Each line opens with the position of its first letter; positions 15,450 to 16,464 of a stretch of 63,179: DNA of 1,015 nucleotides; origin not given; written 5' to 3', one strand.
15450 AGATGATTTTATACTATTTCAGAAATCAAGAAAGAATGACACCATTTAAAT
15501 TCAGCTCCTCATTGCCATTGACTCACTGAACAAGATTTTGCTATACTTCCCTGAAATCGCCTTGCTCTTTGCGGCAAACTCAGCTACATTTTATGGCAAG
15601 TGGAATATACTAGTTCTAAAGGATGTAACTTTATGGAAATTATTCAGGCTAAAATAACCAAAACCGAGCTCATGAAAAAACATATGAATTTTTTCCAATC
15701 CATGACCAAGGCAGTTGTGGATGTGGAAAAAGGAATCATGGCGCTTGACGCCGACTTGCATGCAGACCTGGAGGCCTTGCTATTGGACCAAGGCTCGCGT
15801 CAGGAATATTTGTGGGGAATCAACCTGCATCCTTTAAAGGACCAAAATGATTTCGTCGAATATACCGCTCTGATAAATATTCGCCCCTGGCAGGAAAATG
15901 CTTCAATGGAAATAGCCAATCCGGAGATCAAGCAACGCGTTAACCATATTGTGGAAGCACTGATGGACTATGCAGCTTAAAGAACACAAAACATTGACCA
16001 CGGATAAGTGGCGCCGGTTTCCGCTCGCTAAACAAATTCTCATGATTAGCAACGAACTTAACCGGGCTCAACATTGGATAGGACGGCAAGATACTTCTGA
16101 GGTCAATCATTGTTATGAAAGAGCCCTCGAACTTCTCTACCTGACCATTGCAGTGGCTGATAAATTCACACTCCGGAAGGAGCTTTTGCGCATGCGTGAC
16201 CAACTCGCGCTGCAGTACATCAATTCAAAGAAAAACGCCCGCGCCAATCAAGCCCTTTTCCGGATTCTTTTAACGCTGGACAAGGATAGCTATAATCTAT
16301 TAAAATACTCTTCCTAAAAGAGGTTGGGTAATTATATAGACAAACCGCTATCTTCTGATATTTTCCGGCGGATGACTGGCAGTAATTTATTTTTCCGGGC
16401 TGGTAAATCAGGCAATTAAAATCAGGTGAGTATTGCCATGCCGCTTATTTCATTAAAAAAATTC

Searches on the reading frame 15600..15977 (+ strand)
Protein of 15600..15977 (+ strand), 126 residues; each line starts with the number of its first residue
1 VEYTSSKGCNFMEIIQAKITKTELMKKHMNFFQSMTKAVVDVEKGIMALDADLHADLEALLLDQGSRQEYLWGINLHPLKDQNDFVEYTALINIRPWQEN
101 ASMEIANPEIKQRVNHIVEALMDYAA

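Call 64: search_protein_families(library=pfam, proteins=[window:15600-15977:+], max_evalue=0.1)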
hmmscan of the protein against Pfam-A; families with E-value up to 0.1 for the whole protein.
window:15600-15977:+ (126 aa): 3 families
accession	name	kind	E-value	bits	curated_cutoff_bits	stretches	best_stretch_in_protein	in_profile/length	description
PF18924.5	DUF5674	-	1.6e-39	134.7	27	1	14-120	2-108/109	Protein of unknown function (DUF5674)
PF21271.2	SNX17-31_F2_FERM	-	0.027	14.9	27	1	23-71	7-54/61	Sortin nexin 17/31, FERM domain, F2 lobe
PF02273.21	Acyl_transf_2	-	0.037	13.7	20.3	1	28-59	245-277/294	Acyl transferase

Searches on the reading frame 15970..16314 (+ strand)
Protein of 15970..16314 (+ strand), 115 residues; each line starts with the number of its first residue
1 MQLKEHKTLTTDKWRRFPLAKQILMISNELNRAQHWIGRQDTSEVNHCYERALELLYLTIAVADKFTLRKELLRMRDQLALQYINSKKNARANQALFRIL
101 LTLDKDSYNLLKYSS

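Call 64: search_protein_families(library=pfam, proteins=[window:15970-16314:+], max_evalue=0.1)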
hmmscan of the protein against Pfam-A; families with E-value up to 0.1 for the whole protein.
window:15970-16314:+ (115 aa): 1 family
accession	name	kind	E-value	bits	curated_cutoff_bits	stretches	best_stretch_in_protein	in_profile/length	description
PF17805.7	AsnC_trans_reg2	-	0.047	14.3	27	1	42-82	29-74/86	AsnC-like ligand binding domain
